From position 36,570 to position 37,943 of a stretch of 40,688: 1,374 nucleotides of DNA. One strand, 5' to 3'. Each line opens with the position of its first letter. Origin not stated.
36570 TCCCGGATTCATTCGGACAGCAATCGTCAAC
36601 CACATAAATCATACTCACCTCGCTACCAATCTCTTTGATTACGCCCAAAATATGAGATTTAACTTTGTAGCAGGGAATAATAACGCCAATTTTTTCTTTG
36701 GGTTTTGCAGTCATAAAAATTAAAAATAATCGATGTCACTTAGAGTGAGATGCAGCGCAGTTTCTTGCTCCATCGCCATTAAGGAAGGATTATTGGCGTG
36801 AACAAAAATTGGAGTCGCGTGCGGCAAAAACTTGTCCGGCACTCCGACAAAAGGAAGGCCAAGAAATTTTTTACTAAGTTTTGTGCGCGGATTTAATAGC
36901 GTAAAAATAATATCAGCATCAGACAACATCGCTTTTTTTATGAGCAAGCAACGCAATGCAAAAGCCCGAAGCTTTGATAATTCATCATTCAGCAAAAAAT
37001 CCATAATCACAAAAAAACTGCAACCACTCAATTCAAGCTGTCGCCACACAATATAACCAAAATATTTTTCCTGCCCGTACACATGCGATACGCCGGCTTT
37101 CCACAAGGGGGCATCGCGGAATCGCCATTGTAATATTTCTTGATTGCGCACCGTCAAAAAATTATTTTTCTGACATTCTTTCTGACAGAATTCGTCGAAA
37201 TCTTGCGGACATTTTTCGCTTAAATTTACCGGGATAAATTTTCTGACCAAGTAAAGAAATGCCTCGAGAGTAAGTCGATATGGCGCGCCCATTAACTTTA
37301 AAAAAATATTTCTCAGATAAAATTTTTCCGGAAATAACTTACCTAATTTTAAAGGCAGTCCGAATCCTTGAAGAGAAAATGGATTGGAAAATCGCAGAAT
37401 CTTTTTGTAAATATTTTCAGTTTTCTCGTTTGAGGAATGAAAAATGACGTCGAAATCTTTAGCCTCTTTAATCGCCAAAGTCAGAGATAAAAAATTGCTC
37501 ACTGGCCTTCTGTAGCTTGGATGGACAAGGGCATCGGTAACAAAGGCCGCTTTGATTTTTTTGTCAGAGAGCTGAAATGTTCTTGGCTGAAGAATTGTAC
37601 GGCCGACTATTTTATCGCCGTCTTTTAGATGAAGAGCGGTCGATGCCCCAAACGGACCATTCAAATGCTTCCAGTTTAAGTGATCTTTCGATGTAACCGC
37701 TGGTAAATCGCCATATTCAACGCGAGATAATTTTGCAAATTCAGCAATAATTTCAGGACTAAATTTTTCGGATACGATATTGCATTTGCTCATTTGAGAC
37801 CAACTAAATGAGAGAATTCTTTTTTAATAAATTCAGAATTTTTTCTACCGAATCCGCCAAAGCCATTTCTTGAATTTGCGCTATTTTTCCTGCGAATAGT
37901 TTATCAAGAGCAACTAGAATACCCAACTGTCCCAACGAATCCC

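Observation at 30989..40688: Eleven-gene coupled operon fusing a Gtr/Arn-type lipid-carrier glycosylation core to a private fatty-acyl module: candidate undescribed envelope glycolipid tailoring system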

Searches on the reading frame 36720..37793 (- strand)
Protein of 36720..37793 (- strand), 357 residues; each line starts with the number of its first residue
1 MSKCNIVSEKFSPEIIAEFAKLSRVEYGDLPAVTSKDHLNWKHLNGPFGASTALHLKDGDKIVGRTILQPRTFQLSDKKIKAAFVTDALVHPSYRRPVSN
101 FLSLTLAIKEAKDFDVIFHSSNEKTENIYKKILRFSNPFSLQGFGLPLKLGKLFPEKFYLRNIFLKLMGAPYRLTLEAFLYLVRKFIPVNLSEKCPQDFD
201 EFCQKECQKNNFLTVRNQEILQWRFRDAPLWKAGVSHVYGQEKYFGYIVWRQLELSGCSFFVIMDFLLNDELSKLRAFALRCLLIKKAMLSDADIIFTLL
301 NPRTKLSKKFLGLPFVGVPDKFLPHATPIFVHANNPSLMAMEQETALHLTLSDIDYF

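Call 6: search_protein_families(library=pfam, proteins=[window:36720-37793:-], max_evalue=0.01)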
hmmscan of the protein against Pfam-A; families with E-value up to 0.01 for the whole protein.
window:36720-37793:- (357 aa): 1 family
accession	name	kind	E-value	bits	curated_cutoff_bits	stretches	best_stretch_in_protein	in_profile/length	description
PF13527.13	Acetyltransf_9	-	0.00029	21.3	25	1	40-96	30-86/127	Acetyltransferase (GNAT) domain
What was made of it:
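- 36720..37793 (-): Tandem-GNAT N-acyltransferase from an uncurated family, with an invariant C-terminal D-(L/I)-D-Y-F. Weak Acetyltransf_9 hit (call 6).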

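Call 7: search_protein_families(library=ncbifam, proteins=[window:36720-37793:-], max_evalue=0.01)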
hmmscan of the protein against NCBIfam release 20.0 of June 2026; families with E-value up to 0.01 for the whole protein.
window:36720-37793:- (357 aa): 0 families

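Call 10: find_encoding_contigs(protein=window:36720-37793:-, flank=10000, max_places=6)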
Protein window:36720-37793:- (357 aa): no gene with exactly this product is on record in the collection.

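Call 11: find_related_loci(query=window:36720-37793:-, collection=genome_contigs, flank=10000)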
Query window:36720-37793:- (357 aa) in genome_contigs; peptide patterns used: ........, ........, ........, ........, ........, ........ (x = any residue, [..] = any of these).
92 stretches matched a pattern, but none encodes a relative of the query by tblastn (E <= 1e-3).
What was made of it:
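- Tried and rejected: The first genome scan, with a single sequence, found nothing (call 11).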

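Call 12: find_homologous_proteins(query=window:36720-37793:-, max_evalue=0.001)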
Query window:36720-37793:- (357 aa): 12 proteins with E <= 0.001 among 2021 candidates.
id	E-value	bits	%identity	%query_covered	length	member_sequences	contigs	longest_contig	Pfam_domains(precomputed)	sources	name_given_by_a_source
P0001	4.9e-239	811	100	100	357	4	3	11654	-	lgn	-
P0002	3.8e-133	462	57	100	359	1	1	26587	PF13527.14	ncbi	-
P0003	8.7e-128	445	53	100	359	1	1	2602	-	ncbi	-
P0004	1.8e-125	437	55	99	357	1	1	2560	-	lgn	-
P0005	6.7e-122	425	55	100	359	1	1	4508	PF13527.14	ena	-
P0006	7.0e-94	333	43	100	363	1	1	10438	-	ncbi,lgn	-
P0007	3.2e-72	262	37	99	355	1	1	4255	-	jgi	jgi:hypothetical protein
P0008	1.5e-71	260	37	99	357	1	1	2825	-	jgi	jgi:hypothetical protein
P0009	1.9e-71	260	36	99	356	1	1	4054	-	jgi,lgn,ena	-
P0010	5.5e-71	258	37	99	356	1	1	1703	-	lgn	-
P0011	2.7e-69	252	37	100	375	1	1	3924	-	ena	-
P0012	9.5e-32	129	29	99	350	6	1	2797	-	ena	-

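Call 13: find_encoding_contigs(protein=P0002, flank=10000, max_places=3)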
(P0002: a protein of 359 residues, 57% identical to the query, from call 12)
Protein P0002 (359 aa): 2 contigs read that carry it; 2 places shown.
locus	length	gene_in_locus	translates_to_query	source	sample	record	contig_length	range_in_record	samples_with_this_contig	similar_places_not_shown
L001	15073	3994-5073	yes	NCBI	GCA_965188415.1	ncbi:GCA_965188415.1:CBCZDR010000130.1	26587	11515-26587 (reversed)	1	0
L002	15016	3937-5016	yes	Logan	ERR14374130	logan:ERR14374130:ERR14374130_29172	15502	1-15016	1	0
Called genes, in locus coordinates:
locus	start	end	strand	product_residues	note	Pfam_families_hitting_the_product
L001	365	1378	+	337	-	PF00535:Glycos_transf_2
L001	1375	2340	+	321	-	PF08545:ACP_syn_III, PF08541:ACP_syn_III_C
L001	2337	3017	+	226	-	PF00106:adh_short, PF01370:Epimerase (faint), PF08659:KR, PF13561:adh_short_C2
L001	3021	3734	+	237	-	PF06325:PrmA, PF03848:TehB (weak), PF05175:MTS, PF13489:Methyltransf_23 (weak), PF13847:Methyltransf_31, PF13649:Methyltransf_25 (weak)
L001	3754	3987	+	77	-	-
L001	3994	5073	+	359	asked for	PF13527:Acetyltransf_9 (weak)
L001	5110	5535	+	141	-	PF04138:GtrA_DPMS_TM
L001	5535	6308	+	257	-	PF02585:PIG-L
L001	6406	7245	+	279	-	PF13489:Methyltransf_23 (weak)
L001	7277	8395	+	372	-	PF02350:Epimerase_2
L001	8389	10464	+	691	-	PF02543:Carbam_trans_N, PF16861:Carbam_trans_C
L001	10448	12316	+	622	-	PF00535:Glycos_transf_2, PF10111:Glyco_tranf_2_2 (weak), PF13641:Glyco_tranf_2_3, PF05704:Caps_synth, PF04488:Gly_transf_sug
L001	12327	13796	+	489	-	PF20706:GT4-conflict (weak), PF00534:Glycos_transf_1, PF13692:Glyco_trans_1_4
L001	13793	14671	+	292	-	PF00535:Glycos_transf_2, PF10111:Glyco_tranf_2_2, PF13641:Glyco_tranf_2_3 (weak)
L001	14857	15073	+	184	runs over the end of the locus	PF13505:OMP_b-brl, PF01389:OmpA_membrane (weak)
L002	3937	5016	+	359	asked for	PF13527:Acetyltransf_9 (weak)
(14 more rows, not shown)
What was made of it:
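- L001 carries a NodU-like carbamoyltransferase (call 13).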

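Call 14: find_encoding_contigs(protein=P0006, flank=10000, max_places=3)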
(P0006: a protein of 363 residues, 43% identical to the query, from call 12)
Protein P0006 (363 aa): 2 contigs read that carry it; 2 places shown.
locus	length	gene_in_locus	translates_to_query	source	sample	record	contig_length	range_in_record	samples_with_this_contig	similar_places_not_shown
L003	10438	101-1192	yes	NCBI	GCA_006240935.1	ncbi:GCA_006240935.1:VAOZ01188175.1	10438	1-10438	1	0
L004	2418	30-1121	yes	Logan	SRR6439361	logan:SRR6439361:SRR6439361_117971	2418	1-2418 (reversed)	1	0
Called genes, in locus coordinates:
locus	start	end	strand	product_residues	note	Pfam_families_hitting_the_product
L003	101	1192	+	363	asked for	-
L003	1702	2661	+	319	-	PF00535:Glycos_transf_2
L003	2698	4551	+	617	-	PF13231:PMT_2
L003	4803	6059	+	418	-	PF01610:DDE_Tnp_ISL3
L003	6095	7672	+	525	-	-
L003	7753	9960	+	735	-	PF07470:Glyco_hydro_88 (faint), PF25840:Ulvan_lyase_N (faint)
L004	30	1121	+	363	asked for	-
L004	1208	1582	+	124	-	PF00892:EamA (weak)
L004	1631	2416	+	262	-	?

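Call 20: search_solved_structures(query=window:36720-37793:-, max_evalue=10)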
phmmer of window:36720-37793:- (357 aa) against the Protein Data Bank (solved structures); distinct sequences matched with E-value up to 10: 0.
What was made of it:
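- Closest known: N-myristoyltransferase and Eis-type tandem GNAT acyltransferases. Different: There is no PDB match by sequence (call 20) and only a sub-threshold Pfam hit (call 6).
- Tried and rejected: A sequence search of the PDB with the GNAT gave no hit, even at E<=10 (call 20).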

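Call 23: find_related_loci(query=A1, collection=genome_contigs, flank=10000)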
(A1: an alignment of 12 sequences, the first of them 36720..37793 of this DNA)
Query A1 (357 aa) in genome_contigs; peptide patterns used: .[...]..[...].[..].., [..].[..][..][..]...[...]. (x = any residue, [..] = any of these).
46 stretches matched a pattern; 5 encode a relative of the query (tblastn E <= 1e-3); 5 distinct loci.
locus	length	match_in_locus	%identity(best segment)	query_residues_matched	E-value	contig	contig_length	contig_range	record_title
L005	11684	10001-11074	35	1-357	1e-78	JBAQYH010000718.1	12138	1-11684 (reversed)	MAG: Methylobacter sp. isolate MFD12011_ilm_asm_bin36 k127_40314, whole genome shotgun sequence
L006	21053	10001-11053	36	9-357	2e-75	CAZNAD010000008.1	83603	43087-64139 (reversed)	MAG TPA_asm: uncultured Gallionellaceae bacterium isolate SRP302447_co1_355 genome assembly, contig: NODE_962_length_836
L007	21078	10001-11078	45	1-357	5e-99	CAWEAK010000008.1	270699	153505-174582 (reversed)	MAG: uncultured Spirochaetota bacterium isolate MFD01476.bin.2.50 genome assembly, contig: contig_41637, whole genome sh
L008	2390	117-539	36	216-357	7e-24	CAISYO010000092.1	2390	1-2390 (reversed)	MAG: uncultured Bacteroidetes bacterium isolate Loclat_bin-05265 genome assembly, contig: bin-05265:092/331, whole genom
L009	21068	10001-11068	39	2-357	4e-84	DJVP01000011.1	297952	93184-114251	MAG TPA_asm: Candidatus Omnitrophica bacterium UBA6253 UBA6253_contig_24623, whole genome shotgun sequence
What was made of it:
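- Tried and rejected: The scan with an alignment worked (call 23).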

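Call 28: search_protein_families(library=pfam, proteins=[L009:2138-4645:+, L009:5696-7156:+, L009:11964-12926:+, L009:12931-14037:+, L009:14015-15124:+, L009:15117-16514:+, L006:6841-7197:+, L006:11063-11845:+, L006:11874-13673:+, L006:4948-5772:-], max_evalue=0.001)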
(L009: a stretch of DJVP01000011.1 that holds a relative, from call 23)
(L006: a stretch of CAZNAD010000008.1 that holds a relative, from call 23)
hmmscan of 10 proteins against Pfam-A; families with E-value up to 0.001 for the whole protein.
L009:2138-4645:+ (835 aa): 1 family
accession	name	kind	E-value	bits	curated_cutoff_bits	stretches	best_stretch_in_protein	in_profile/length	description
PF02366.24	PMT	-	1.4e-07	31.8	22.7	1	241-401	63-232/245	Dolichyl-phosphate-mannose-protein mannosyltransferase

L009:5696-7156:+ (486 aa): 2 families
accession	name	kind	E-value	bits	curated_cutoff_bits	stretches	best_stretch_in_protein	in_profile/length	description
PF04055.27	Radical_SAM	-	1.7e-31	110.1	29.5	1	219-381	1-166/166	Radical SAM superfamily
PF02310.24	B12-binding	-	1.4e-21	77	32.1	1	35-150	6-120/121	B12 binding domain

L009:11964-12926:+ (320 aa): 4 families
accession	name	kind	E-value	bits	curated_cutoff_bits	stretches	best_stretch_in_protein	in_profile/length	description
PF00535.33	Glycos_transf_2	-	1.5e-19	71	23.3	1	19-185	2-167/168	Glycosyl transferase family 2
PF13641.12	Glyco_tranf_2_3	-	3.9e-14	53.6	27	1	19-229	5-218/230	Glycosyltransferase like family 2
PF13632.12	Glyco_trans_2_3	-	2e-08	34.7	27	1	96-274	1-161/198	Glycosyl transferase family group 2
PF10111.15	Glyco_tranf_2_2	-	8.1e-06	26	27.3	1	19-209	1-203/276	Glycosyltransferase like family 2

L009:12931-14037:+ (368 aa): 5 families
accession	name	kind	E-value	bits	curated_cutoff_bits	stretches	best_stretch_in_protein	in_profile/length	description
PF00534.26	Glycos_transf_1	-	1.8e-28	99.7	26.4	1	193-345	15-169/172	Glycosyl transferases group 1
PF13692.12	Glyco_trans_1_4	-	8.8e-23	81.6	27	1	194-324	2-132/142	Glycosyl transferases group 1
PF13439.12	Glyco_transf_4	-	6.2e-13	49.6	28.5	1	14-176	2-169/170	Glycosyltransferase Family 4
PF20706.3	GT4-conflict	-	2.7e-07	30.4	26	1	205-297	211-308/385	Family 4 Glycosyltransferase in conflict systems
PF13524.12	Glyco_trans_1_2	-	5.4e-05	23.6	25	1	222-350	13-130/144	Glycosyl transferase-like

L009:14015-15124:+ (369 aa): 3 families
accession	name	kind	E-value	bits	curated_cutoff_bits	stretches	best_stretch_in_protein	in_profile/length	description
PF00534.26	Glycos_transf_1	-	3.5e-23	82.4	26.4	1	196-329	10-155/172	Glycosyl transferases group 1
PF13692.12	Glyco_trans_1_4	-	6.9e-19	69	27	1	205-328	5-138/142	Glycosyl transferases group 1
PF13439.12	Glyco_transf_4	-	9.1e-06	26.2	28.5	1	23-192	3-169/170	Glycosyltransferase Family 4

L009:15117-16514:+ (465 aa): 3 families
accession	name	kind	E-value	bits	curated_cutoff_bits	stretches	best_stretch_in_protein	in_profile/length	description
PF02397.22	Bac_transf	-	1.9e-65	220.2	27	1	278-460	1-179/179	Bacterial sugar transferase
PF13727.12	CoA_binding_3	-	3.3e-18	66.7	25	1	66-240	2-173/175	CoA-binding domain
PF02629.25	CoA_binding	-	7.3e-05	23.9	22.3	1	146-219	4-74/97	CoA binding domain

L006:6841-7197:+ (118 aa): 2 families
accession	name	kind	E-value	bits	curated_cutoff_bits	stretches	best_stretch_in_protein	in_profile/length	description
PF00892.27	EamA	-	7.3e-06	26.7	28.2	1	3-113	33-134/135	EamA-like transporter family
PF10639.15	TMEM234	-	4.4e-05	24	30.1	1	44-112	43-112/113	Putative transmembrane family 234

L006:11063-11845:+ (260 aa): 1 family
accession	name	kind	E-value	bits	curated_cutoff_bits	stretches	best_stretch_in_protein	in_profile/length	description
PF02585.22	PIG-L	-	3.9e-13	50.5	28.2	1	12-132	1-126/129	GlcNAc-PI de-N-acetylase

L006:11874-13673:+ (599 aa): 0 families

L006:4948-5772:- (274 aa): 1 family
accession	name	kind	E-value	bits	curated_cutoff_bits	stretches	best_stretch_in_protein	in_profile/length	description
PF00149.33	Metallophos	-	2.9e-18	67.5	21.5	1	2-168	1-167/191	Calcineurin-like phosphoesterase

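Call 30: predict_structure(alignment_id=A1)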
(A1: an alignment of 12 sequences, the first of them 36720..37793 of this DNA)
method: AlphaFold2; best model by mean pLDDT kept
length: 357 residues; sequences in the alignment: 12
mean_pLDDT: 88.2   pTM: 0.86
mean pLDDT of the five models: 88.2, 87.9, 87.2, 86.9, 82.4
residues with pLDDT >= 90: 197; 70-90: 145; 50-70: 14; < 50: 1
segments of 3 or more residues with pLDDT < 50: none
pLDDT, mean of each block of 10 residues (from residue 1): 82 89 90 90 92 93 93 91 92 84 89 92 82 88 89 75 83 86 84 94 92 91 91 93 94 85 93 90 93 91 90 80 72 93 91 74
secondary structure, 60 per line:
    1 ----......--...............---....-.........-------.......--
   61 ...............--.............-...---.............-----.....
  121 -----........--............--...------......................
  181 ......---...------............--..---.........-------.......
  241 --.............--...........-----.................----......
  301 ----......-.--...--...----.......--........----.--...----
elements in order: E5-10 H13-27 H31-34 H36-44 E52-58 E61-75 E78-90 H98-110 E116-120 H126-133 E136-147 H159-186 E190-192 H199-210 H218-226 E234-240 E243-255 E258-268 H274-290 E295-300 H305-310 E315-317 E327-333 H336-343

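Call 34: search_protein_families(library=pfam, proteins=[L005:118-891:+, L005:873-1970:+, L005:2118-3434:+, L005:3438-4364:+, L005:5634-7232:+, L007:15154-16932:-, L007:14436-15134:-, L007:14047-14430:-, L007:13037-14050:-, L007:12151-13035:-], max_evalue=0.001)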
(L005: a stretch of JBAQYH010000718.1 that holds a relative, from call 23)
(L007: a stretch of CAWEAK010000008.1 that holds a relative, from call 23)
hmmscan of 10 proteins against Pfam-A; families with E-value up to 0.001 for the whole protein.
L005:118-891:+ (257 aa): 2 families
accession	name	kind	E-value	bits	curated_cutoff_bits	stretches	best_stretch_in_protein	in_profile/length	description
PF00483.29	NTP_transferase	-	1.8e-20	74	21.2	1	2-210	1-199/245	Nucleotidyl transferase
PF12804.13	NTP_transf_3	-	6.7e-09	36.6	27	1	3-56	1-49/160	MobA-like NTP transferase domain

L005:873-1970:+ (365 aa): 4 families
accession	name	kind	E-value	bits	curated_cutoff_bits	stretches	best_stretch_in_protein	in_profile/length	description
PF16363.11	GDP_Man_Dehyd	-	6e-32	111.9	27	1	18-327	2-326/332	GDP-mannose 4,6 dehydratase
PF01370.27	Epimerase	-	2.6e-26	92.9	20.9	1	16-252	1-227/240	NAD dependent epimerase/dehydratase family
PF02719.21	Polysacc_synt_2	-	1.4e-14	54.4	20.2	1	63-233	56-200/293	Polysaccharide biosynthesis protein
PF04321.23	RmlD_sub_bind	-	1.8e-05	24.4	27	1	15-173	2-137/287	RmlD substrate binding domain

L005:2118-3434:+ (438 aa): 4 families
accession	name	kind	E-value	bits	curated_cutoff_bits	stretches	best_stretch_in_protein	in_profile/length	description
PF01041.23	DegT_DnrJ_EryC1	-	4.6e-108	362.1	19.8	1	46-430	7-359/360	DegT/DnrJ/EryC1/StrS aminotransferase family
PF01212.27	Beta_elim_lyase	-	6.4e-07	29.4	27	1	67-194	36-170/288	Beta-eliminating lyase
PF00266.25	Aminotran_5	-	1e-06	28.5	21.5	1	68-199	48-182/371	Aminotransferase class-V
PF01053.26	Cys_Met_Meta_PP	-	2.3e-06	26.9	27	1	65-193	54-174/381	Cys/Met metabolism PLP-dependent enzyme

L005:3438-4364:+ (308 aa): 8 families
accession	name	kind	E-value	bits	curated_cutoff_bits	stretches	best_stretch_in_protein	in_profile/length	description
PF01370.27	Epimerase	-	3.4e-38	131.9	20.9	1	10-216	1-230/240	NAD dependent epimerase/dehydratase family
PF16363.11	GDP_Man_Dehyd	-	3.6e-18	66.5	27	2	11-113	1-117/332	GDP-mannose 4,6 dehydratase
PF05368.20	NmrA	-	1.8e-08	34.8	27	1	6-128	1-113/298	NmrA-like family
PF13460.12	NAD_binding_10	-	1.4e-06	28.7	27.2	1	14-120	1-96/184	NAD(P)H-binding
PF01073.25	3Beta_HSD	-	1.4e-06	28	22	1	12-121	2-115/280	3-beta hydroxysteroid dehydrogenase/isomerase family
PF07993.18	NAD_binding_4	-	2.2e-06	27.4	20.1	1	12-57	1-53/258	Male sterility protein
PF04321.23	RmlD_sub_bind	-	2.1e-05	24.2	27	1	9-83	2-61/287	RmlD substrate binding domain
PF00106.31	adh_short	-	4.5e-05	23.4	26.6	1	8-90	1-92/195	short chain dehydrogenase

L005:5634-7232:+ (532 aa): 10 families
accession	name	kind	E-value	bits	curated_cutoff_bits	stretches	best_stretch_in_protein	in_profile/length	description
PF07992.20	Pyr_redox_2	-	1.6e-09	38.1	26.1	1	6-52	1-44/291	Pyridine nucleotide-disulphide oxidoreductase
PF00890.30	FAD_binding_2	-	7.1e-06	25.9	20.4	1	7-39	1-33/414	FAD binding domain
PF01266.30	DAO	-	9e-06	25.9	27.9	0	7-37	1-31/353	FAD dependent oxidoreductase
PF01494.25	FAD_binding_3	-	1.1e-05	25.2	22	1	6-43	2-39/349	FAD binding domain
PF01134.28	GIDA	-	2.9e-05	23.8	22.1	0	7-34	1-28/391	Glucose inhibited division protein A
PF12831.13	FAD_oxidored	-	0.00011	22.1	27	1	7-35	1-29/416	FAD dependent oxidoreductase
PF03486.20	HI0933_like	-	0.00019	21.4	50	0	7-40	2-35/244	HI0933-like protein Rossmann domain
PF05199.19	GMC_oxred_C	-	0.00023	22.2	24.6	1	462-515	86-139/139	GMC oxidoreductase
PF01946.23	Thi4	-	0.0005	19.8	26.2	1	5-35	17-48/235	Thi4 family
PF05834.18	Lycopene_cycl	-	0.00082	19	23.4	0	7-40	1-36/380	Lycopene cyclase protein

L007:15154-16932:- (592 aa): 0 families

L007:14436-15134:- (232 aa): 1 family
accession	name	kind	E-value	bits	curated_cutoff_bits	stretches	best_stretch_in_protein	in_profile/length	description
PF00535.33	Glycos_transf_2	-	4.7e-21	75.9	23.3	1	16-159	19-164/168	Glycosyl transferase family 2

L007:14047-14430:- (127 aa): 1 family
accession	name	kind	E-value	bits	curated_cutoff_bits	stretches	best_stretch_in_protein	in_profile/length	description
PF10066.14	DUF2304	-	6e-22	78.3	25.5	1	9-112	1-104/106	Uncharacterized conserved protein (DUF2304)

L007:13037-14050:- (337 aa): 4 families
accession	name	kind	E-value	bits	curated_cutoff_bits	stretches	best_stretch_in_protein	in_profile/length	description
PF22725.1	GFO_IDH_MocA_C3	-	5.7e-25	88.2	27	1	133-250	6-123/124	GFO/IDH/MocA C-terminal domain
PF01408.29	GFO_IDH_MocA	-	2e-23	83.8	24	1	1-120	1-120/120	Oxidoreductase family, NAD-binding Rossmann fold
PF02894.22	GFO_IDH_MocA_C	-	5.6e-22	79.1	22.9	1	134-333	3-218/218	Oxidoreductase family, C-terminal alpha/beta domain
PF22685.1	Gal80p_C-like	-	2.5e-05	24.9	29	0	133-252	8-150/152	Gal80p, C-terminal domain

L007:12151-13035:- (294 aa): 0 families
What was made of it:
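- L005 has a nucleotide-sugar aminotransferase set directly upstream (call 34). L005 has an NTP-transferase, a 4,6-dehydratase, a DegT aminotransferase and a reductase directly upstream of the SDR, GMC and cassette genes (call 34).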

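Call 35: find_encoding_contigs(protein=P0001, flank=10000, max_places=5)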
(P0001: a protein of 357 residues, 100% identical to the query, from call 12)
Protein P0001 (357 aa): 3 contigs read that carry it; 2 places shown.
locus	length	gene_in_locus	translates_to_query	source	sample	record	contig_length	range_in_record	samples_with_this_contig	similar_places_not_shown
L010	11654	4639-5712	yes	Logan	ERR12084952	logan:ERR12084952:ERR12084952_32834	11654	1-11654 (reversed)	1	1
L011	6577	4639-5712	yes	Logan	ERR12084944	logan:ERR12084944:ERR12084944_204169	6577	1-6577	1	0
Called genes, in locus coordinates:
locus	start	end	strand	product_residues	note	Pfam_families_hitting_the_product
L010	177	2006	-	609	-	PF24677:DUF7657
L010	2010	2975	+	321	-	PF08392:FAE1_CUT1_RppA (faint), PF08545:ACP_syn_III, PF08541:ACP_syn_III_C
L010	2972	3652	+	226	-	PF00106:adh_short, PF08659:KR, PF13561:adh_short_C2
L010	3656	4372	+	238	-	PF06325:PrmA, PF05175:MTS, PF13847:Methyltransf_31, PF08241:Methyltransf_11 (faint), PF13649:Methyltransf_25 (weak)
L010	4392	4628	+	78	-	-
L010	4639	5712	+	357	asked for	-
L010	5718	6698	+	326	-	PF00535:Glycos_transf_2, PF13641:Glyco_tranf_2_3 (weak)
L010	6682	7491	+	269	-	PF08241:Methyltransf_11 (weak)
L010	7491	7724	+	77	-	PF04138:GtrA_DPMS_TM (weak)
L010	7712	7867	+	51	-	-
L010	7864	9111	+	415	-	PF01073:3Beta_HSD (faint), PF01370:Epimerase, PF04321:RmlD_sub_bind (weak), PF05368:NmrA, PF07993:NAD_binding_4 (faint), PF13460:NAD_binding_10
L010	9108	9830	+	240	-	PF07992:Pyr_redox_2 (faint)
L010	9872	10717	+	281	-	-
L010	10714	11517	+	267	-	PF01522:Polysacc_deac_1, PF11959:DUF3473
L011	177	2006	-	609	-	PF24677:DUF7657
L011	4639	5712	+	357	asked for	-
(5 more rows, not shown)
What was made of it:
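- Checked: The ATG at 39460 gives a 4-nt ATGA overlap, which is how the gene was called in L010 (call 35).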
